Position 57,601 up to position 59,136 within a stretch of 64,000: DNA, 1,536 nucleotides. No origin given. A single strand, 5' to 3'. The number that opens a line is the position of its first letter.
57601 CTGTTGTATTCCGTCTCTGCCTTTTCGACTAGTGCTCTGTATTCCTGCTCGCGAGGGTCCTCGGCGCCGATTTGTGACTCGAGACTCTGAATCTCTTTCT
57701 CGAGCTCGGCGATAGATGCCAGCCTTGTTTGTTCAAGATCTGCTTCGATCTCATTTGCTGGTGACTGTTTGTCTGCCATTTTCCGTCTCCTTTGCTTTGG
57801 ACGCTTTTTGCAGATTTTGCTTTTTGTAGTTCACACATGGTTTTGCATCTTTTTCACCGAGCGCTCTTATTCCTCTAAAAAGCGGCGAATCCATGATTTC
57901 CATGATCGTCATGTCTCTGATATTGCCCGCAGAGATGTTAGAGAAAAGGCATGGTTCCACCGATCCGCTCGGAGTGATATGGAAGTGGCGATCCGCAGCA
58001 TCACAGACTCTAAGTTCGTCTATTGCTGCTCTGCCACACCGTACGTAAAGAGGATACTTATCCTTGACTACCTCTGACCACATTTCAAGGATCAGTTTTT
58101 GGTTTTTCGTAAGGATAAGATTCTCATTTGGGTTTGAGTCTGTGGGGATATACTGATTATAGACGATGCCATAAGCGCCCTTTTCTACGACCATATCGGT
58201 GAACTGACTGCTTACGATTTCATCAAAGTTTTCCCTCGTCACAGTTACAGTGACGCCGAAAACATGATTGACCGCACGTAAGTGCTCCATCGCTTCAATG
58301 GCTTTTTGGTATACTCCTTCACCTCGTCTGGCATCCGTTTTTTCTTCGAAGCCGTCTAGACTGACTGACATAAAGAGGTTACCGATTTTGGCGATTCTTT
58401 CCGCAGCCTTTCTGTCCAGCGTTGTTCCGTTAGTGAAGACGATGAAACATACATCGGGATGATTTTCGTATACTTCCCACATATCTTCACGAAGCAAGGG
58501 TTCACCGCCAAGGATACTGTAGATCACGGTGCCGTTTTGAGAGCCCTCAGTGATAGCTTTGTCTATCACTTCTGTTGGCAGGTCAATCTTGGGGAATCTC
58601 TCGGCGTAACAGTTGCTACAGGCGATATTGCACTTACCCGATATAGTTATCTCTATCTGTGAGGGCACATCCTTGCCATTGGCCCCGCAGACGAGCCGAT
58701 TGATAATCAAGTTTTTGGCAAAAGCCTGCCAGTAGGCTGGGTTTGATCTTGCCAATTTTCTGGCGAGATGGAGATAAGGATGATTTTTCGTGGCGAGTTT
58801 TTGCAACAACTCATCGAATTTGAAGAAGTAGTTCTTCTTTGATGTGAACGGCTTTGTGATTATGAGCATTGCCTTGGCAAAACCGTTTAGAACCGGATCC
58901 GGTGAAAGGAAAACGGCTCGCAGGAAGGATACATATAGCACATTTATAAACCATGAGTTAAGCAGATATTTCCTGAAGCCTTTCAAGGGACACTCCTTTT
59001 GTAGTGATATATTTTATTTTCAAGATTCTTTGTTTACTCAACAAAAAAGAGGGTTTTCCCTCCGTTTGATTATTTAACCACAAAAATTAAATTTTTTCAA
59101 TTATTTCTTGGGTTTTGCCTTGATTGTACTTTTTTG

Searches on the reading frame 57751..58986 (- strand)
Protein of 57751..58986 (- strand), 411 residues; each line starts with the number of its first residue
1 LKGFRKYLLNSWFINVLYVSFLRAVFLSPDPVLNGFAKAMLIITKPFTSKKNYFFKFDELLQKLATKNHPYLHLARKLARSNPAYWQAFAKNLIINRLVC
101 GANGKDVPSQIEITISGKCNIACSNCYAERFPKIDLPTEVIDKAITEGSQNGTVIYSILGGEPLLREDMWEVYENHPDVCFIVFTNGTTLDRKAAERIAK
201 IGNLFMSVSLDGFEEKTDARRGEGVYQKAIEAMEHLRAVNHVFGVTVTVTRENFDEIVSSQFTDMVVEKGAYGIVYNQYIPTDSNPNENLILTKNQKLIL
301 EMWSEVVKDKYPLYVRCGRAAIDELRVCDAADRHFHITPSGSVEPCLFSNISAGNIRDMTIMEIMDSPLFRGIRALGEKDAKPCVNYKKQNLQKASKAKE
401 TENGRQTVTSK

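Call 82: search_protein_families(library=pfam, proteins=[window:57751-58986:-], max_evalue=0.0001)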
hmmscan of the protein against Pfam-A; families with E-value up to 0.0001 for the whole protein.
window:57751-58986:- (411 aa): 2 families
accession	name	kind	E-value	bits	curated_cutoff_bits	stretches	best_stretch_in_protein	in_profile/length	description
PF04055.27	Radical_SAM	-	2.3e-17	64.1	29.5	1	114-258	2-160/166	Radical SAM superfamily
PF13186.11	SPASM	-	1.7e-09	38.2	21.5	1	328-384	1-63/67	Iron-sulfur cluster-binding domain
